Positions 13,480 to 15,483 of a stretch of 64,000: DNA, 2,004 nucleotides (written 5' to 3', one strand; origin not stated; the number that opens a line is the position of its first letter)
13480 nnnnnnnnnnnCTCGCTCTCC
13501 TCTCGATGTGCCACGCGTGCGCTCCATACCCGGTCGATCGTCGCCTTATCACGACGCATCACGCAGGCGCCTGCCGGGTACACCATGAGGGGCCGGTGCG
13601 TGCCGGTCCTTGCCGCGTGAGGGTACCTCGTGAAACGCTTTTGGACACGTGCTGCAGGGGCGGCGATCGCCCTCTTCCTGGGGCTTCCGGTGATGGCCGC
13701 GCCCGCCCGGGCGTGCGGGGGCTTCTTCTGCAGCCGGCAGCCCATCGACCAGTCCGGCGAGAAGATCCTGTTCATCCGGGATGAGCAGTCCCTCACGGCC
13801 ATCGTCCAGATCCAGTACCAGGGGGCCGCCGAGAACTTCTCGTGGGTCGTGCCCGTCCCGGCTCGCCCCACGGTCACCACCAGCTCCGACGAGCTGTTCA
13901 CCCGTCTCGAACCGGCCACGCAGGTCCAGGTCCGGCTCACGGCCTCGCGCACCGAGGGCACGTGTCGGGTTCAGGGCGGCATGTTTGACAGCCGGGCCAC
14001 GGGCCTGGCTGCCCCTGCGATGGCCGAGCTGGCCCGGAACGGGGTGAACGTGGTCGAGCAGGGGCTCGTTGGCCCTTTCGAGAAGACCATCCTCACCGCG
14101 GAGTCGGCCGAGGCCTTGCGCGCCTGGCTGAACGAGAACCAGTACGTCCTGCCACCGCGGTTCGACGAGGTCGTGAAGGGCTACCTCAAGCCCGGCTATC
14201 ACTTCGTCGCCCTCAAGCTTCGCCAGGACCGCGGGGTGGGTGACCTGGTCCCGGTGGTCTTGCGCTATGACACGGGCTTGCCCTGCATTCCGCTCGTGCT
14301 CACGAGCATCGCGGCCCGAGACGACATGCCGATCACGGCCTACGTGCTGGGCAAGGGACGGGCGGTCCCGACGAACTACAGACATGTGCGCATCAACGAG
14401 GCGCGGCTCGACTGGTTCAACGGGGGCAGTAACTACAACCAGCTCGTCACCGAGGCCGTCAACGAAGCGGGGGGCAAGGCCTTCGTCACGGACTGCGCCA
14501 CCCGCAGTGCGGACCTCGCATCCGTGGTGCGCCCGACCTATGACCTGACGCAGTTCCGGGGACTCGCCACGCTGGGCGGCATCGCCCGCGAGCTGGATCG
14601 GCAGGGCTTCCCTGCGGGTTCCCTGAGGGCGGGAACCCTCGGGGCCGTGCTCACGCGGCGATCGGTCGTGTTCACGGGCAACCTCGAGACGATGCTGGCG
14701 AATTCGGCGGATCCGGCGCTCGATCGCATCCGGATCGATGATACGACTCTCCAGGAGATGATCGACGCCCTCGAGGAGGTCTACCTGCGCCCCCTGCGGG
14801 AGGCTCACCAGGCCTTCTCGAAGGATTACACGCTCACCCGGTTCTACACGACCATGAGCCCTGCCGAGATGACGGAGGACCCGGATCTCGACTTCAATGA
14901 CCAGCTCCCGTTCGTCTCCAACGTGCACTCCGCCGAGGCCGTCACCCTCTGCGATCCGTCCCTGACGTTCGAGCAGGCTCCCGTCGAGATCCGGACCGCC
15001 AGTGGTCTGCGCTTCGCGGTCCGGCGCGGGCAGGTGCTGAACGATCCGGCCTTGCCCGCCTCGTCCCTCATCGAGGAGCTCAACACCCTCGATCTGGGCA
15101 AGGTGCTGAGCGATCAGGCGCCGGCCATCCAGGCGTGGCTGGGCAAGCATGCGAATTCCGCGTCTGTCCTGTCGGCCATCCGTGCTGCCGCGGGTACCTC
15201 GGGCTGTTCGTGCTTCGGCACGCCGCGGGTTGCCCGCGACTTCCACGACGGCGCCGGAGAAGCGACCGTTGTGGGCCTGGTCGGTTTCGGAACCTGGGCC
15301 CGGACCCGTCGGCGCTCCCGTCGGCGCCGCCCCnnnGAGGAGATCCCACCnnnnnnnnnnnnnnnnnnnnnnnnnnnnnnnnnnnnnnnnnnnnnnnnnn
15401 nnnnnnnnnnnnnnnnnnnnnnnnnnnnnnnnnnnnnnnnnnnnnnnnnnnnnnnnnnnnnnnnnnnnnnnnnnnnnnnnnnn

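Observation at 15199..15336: Shared C-terminal Cys-containing / hydrophobic / poly-Arg tail on both paralogs: candidate sorting signal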

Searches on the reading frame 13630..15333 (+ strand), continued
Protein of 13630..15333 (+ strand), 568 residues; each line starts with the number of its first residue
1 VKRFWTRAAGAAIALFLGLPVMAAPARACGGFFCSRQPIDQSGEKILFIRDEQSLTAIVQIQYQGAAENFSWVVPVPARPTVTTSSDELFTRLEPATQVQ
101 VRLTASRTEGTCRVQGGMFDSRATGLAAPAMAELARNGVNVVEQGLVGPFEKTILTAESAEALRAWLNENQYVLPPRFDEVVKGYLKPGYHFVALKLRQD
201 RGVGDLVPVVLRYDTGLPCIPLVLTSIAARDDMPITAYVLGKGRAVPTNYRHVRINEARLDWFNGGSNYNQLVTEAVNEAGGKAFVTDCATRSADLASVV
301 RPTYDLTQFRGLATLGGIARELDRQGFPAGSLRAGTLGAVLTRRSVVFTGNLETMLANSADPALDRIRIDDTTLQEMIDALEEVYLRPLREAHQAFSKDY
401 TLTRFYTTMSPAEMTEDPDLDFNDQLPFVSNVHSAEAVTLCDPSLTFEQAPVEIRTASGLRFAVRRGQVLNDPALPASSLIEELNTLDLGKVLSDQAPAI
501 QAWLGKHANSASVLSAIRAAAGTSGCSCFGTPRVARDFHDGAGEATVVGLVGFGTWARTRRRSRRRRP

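Call 49: find_encoding_contigs(protein=P0011, flank=10000, max_places=1)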
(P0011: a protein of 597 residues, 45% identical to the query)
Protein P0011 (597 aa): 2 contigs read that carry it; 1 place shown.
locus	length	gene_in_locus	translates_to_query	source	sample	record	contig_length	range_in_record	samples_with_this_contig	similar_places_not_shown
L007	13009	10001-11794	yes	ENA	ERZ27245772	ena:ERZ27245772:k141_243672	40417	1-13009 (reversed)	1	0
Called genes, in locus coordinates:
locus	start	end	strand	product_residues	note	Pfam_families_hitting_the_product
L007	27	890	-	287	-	PF02535:Zip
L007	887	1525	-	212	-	PF08856:DUF1826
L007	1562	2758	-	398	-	PF02492:cobW, PF07683:CobW_C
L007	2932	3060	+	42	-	-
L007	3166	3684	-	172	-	-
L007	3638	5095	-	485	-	PF12679:ABC2_membrane_2, PF12698:ABC2_membrane_3 (weak)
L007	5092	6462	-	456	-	PF12040:DUF3526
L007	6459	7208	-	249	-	PF00005:ABC_tran, PF13304:AAA_21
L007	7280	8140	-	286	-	PF01145:Band_7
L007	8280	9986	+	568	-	PF10092:DUF2330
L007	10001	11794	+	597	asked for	PF10092:DUF2330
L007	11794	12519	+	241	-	-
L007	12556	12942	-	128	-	PF01219:DAGK_prokar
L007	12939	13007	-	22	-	?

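Call 50: find_encoding_contigs(protein=P0014, flank=10000, max_places=1)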
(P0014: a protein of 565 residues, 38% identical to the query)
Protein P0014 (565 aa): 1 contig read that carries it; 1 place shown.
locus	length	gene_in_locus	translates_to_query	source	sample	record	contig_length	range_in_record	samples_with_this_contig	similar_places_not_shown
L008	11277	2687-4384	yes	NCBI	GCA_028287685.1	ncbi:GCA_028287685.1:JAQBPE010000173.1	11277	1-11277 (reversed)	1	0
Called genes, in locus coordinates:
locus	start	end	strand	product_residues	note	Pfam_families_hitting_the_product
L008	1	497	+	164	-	PF26549:Tricorn_N (faint), PF07676:PD40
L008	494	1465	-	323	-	-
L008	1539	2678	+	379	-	PF00034:Cytochrom_C (faint), PF13442:Cytochrome_CBB3 (faint), PF06537:DHOR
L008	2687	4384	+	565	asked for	PF10092:DUF2330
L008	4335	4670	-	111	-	PF03091:CutA1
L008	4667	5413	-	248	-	PF00072:Response_reg, PF00486:Trans_reg_C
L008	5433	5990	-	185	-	-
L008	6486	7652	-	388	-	PF12704:MacB_PCD, PF02687:FtsX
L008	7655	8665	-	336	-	PF03320:FBPase_glpX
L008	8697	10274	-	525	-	PF03853:YjeF_N, PF01256:Carb_kinase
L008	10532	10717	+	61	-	-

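Call 51: find_encoding_contigs(protein=P0004, flank=10000, max_places=1)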
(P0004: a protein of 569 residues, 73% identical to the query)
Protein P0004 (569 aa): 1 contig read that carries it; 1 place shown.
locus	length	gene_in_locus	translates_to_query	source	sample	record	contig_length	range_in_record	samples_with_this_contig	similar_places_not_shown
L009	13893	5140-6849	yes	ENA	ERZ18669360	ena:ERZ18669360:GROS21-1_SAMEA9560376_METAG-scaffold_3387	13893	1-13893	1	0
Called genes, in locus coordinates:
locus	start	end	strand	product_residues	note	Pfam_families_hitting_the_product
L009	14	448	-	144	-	-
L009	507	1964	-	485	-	PF12679:ABC2_membrane_2, PF12698:ABC2_membrane_3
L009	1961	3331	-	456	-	PF12040:DUF3526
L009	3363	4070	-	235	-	-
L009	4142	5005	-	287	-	PF01145:Band_7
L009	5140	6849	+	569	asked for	PF10092:DUF2330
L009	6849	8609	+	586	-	PF10092:DUF2330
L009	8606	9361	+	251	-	-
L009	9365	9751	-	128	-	PF01219:DAGK_prokar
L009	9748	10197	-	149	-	PF02130:YbeY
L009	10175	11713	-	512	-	PF07698:7TM-7TMR_HD, PF01966:HD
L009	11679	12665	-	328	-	PF02562:PhoH, PF13604:AAA_30 (weak)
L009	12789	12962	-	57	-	PF01165:Ribosomal_S21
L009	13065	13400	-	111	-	PF11969:DcpS_C, PF01230:HIT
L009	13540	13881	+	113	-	PF02575:YbaB_DNA_bd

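Call 53: list_cluster_members(proteins=[P0001, P0005, P0009, P0011, P0012, P0013, P0018, P0124, P0131, P0135])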
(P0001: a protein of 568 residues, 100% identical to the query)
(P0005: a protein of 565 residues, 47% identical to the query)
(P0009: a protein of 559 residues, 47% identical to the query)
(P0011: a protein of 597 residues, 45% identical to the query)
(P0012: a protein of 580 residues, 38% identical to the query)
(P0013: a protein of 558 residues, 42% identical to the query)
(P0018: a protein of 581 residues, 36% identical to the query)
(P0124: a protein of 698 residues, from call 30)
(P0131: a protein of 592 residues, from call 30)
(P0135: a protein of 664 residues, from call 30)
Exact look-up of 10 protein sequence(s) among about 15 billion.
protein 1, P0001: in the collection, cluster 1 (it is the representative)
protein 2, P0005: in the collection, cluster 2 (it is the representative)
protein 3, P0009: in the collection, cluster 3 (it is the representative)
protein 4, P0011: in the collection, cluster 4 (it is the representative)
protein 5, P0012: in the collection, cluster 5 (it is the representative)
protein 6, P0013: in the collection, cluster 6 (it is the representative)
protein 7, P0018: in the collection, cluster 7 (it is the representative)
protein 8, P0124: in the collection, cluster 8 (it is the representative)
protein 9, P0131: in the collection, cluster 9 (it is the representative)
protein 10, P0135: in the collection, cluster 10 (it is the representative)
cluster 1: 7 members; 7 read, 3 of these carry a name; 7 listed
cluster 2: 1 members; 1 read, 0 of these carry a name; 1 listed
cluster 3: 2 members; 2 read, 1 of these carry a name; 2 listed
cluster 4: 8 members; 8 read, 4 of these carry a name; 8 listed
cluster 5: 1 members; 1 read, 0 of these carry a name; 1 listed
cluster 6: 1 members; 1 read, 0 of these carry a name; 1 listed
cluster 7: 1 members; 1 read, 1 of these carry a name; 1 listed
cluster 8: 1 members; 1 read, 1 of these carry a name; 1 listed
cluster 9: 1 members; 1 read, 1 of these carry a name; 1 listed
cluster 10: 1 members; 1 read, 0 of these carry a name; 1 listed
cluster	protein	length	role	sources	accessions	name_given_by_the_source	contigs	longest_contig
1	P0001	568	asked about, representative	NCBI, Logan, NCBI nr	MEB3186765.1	MAG: DUF2330 domain-containing protein [bacterium] | DUF2330 domain-containing protein [bacterium]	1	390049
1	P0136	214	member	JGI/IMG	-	hypothetical protein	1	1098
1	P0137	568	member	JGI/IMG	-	hypothetical protein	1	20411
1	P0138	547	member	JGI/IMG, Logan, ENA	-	-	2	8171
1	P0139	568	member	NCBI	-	-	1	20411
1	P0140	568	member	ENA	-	-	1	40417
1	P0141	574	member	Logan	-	-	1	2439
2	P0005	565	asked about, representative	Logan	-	-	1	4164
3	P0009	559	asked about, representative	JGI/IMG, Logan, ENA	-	-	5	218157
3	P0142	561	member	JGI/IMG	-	hypothetical protein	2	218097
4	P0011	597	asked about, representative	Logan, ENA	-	-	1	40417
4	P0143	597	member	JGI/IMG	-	hypothetical protein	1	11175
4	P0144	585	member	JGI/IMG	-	hypothetical protein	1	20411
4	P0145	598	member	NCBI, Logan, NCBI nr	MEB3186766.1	MAG: DUF2330 domain-containing protein [bacterium] | DUF2330 domain-containing protein [bacterium]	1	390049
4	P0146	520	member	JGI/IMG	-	hypothetical protein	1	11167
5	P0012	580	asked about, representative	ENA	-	-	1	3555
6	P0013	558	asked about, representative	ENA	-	-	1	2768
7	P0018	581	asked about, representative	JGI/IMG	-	hypothetical protein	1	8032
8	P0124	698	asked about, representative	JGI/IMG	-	hypothetical protein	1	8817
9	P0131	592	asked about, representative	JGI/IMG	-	hypothetical protein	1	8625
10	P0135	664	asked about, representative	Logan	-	-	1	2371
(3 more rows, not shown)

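Call 62: find_encoding_contigs(protein=P0034, flank=6000, max_places=1)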
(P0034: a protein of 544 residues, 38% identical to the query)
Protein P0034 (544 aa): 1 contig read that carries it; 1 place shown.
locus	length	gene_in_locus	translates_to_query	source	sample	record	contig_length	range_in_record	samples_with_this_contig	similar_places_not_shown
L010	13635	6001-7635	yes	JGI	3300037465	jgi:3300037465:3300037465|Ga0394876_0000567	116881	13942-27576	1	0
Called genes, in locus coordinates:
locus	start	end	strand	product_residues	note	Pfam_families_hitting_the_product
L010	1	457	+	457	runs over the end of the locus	PF02321:OEP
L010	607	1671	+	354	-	PF00364:Biotin_lipoyl (faint), PF25917:BSH_RND, PF25919:BSH_CusB, PF25973:BSH_CzcB, PF25997:BSH_YhbJ (faint), PF25878:HH_AAEA_pHBA (weak), PF25954:Beta-barrel_RND_2, PF25989:YknX_C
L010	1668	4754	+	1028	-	PF00873:ACR_tran, PF03176:MMPL (weak)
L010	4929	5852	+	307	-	PF14321:DUF4382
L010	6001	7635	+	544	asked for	PF10092:DUF2330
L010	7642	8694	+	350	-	-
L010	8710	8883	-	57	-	-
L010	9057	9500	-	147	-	-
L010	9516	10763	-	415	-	-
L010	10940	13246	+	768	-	PF22527:DEXQc_Suv3, PF00271:Helicase_C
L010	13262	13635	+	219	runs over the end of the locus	PF02163:Peptidase_M50 (weak)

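Call 63: find_encoding_contigs(protein=P0112, flank=6000, max_places=1)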
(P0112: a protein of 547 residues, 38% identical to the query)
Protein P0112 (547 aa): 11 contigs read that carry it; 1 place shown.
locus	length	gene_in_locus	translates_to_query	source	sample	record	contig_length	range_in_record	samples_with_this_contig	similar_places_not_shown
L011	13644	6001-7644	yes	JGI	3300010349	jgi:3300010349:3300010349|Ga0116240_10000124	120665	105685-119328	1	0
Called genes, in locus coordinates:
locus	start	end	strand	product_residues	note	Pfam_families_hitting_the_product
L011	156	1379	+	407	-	PF13400:Tad (weak), PF09977:Tad_C (weak), PF23981:DUF7305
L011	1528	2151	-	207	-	PF13302:Acetyltransf_3, PF13420:Acetyltransf_4 (weak), PF00583:Acetyltransf_1, PF13523:Acetyltransf_8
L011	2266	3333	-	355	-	-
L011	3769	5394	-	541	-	-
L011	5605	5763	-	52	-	-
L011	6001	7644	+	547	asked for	PF10092:DUF2330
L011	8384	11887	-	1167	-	PF01120:Alpha_L_fucos, PF14871:GHL6 (faint), PF13287:Fn3_assoc, PF13290:CHB_HEX_C_1, PF07691:PA14, PF01120:Alpha_L_fucos, PF00754:F5_F8_type_C, PF22633:F5_F8_type_C_2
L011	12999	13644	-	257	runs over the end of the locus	-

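Call 65: search_protein_families(library=ncbifam, proteins=[L010:7642-8691:+, L010:6001-7632:+, L005:11622-12551:+], max_evalue=0.1)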
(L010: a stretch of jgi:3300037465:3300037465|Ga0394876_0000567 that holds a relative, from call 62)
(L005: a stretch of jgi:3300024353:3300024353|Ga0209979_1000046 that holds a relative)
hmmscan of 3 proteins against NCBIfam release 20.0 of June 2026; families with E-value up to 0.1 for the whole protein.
L010:7642-8691:+ (350 aa): 0 families

L010:6001-7632:+ (544 aa): 1 family
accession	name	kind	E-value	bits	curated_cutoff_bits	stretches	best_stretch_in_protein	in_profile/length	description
TIGR03901.2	MYXO-CTERM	domain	0.00018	21.8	20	1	510-538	2-33/34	MYXO-CTERM sorting domain-containing protein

L005:11622-12551:+ (310 aa): 1 family
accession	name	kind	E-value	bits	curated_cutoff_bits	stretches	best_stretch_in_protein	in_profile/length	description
TIGR00027.1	mthyl_TIGR00027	subfamily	2.5e-36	125.4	93.55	1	30-259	2-249/259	SAM-dependent methyltransferase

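Call 67: find_related_loci(query=A5, collection=metagenome_contigs, flank=7000)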
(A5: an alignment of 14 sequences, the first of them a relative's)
Query A5 (568 aa) in metagenome_contigs; peptide patterns used: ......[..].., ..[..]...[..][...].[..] (x = any residue, [..] = any of these).
600 stretches matched a pattern (row limit reached: there are more); 465 encode a relative of the query (tblastn E <= 1e-3); the best 80 are kept; 80 distinct loci.
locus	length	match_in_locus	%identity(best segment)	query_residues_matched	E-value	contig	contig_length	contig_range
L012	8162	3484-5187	99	1-568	0e+0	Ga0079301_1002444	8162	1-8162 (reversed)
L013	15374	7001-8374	40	23-483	2e-92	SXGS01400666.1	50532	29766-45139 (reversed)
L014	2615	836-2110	42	26-442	7e-91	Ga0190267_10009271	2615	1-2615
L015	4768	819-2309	37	26-514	5e-87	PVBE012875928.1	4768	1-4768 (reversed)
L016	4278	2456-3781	38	1-441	1e-85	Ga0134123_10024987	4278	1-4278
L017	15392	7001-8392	34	7-464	2e-85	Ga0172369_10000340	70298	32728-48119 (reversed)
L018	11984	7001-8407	38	9-461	8e-85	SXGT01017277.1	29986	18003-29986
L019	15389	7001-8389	35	1-471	4e-84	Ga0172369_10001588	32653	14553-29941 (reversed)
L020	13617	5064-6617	36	23-530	4e-84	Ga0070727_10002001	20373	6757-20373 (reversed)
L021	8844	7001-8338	35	28-464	9e-84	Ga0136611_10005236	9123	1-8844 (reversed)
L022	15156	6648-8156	36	22-510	5e-83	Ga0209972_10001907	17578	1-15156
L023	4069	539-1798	37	25-442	3e-83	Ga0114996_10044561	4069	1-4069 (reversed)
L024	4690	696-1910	39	26-426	2e-82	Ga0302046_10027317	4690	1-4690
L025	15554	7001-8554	37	26-532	4e-82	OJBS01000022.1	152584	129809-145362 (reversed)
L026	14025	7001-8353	40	19-463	8e-82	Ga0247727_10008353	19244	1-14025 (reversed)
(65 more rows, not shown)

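Call 78: find_encoding_contigs(protein=P0001, flank=10000, max_places=1)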
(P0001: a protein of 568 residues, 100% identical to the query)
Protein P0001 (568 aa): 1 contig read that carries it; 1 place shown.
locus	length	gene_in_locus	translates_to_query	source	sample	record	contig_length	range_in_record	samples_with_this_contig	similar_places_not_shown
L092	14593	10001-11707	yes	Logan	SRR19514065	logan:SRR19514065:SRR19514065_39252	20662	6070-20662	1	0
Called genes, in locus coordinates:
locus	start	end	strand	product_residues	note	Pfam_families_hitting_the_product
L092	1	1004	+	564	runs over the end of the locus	PF00753:Lactamase_B, PF23023:Anti-Pycsar_Apyc1 (faint), PF12706:Lactamase_B_2, PF22505:RNase_J_b_CASP, PF07521:RMMBL, PF17770:RNase_J_C (weak)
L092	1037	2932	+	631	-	PF19363:DUF5939, PF00211:Guanylate_cyc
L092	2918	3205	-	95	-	-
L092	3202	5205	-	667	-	PF01926:MMR_HSR1, PF02421:FeoB_N, PF07670:Gate, PF07664:FeoB_C, PF07670:Gate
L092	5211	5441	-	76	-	PF04023:FeoA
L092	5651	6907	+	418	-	PF00083:Sugar_tr, PF07690:MFS_1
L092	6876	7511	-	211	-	-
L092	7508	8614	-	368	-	PF02771:Acyl-CoA_dh_N, PF02770:Acyl-CoA_dh_M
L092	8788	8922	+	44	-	-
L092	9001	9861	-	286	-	PF01145:Band_7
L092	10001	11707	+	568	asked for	PF10092:DUF2330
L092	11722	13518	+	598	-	PF10092:DUF2330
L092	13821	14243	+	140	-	-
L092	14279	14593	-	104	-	?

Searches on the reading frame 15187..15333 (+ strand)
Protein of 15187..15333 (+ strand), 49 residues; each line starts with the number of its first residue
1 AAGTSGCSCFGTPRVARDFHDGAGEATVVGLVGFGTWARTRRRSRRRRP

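Call 9: search_protein_families(library=ncbifam, proteins=[window:15187-15333:+], max_evalue=10)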
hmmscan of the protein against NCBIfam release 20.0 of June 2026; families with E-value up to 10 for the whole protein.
seq(49 aa): 0 families

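Call 10: search_protein_families(library=pfam, proteins=[window:15187-15333:+], max_evalue=10)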
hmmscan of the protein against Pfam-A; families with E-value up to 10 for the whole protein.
seq(49 aa): 0 families

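Call 30: search_protein_representatives(alignment_id=A1)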
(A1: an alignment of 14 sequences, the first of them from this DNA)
Query: 14 sequences, 45 profile positions. Proteins with E-value up to 0.001 (for the whole library): 18; up to 1e-10: 5; up to 1e-30: 1. The best 18 are listed.
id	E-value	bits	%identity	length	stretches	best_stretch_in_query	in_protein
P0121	2.5e-35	136.1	-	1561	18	13-37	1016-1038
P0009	5.3e-14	67.8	-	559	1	1-44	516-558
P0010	6.3e-13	64.4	-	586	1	1-45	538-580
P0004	7.2e-12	61.0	-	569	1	1-44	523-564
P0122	2.7e-11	59.2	-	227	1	1-45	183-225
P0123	3.2e-09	52.5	-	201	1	2-44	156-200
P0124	1.1e-07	47.6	-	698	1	1-44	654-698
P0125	2.6e-07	46.5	-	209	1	1-43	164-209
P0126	3.2e-07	46.1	-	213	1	2-42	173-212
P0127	2.4e-06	43.3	-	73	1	1-43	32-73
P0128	4.4e-06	42.5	-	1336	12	4-22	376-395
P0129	1.4e-05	40.9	-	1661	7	23-38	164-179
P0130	1.8e-05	40.6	-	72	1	1-43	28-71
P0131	4.2e-05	39.4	-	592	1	1-43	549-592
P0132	6.0e-05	38.9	-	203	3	13-37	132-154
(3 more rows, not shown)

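Call 58: find_homologous_proteins(query=A4, max_evalue=10)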
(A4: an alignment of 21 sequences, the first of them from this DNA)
Query A4 (21 sequences) (47 aa, profile of the alignment): 1 proteins with E <= 10 among 2507 candidates.
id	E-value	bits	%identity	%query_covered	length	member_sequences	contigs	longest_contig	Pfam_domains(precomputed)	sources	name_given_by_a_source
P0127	1.3e-8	52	35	91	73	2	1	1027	-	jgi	jgi:MYXO-CTERM domain-containing protein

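Call 75: search_protein_families(library=ncbifam, proteins=[P0127, P0130], max_evalue=10)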
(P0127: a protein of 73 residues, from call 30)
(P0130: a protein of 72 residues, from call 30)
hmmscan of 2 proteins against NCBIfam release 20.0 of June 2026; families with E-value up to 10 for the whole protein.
P0127 (73 aa): 0 families

P0130 (72 aa): 1 family
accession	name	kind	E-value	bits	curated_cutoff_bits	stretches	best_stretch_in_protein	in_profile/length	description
NF050011.2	PFE_CTERM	equivalog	0.055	14.1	24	1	55-71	10-27/28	PFE-CTERM domain-containing protein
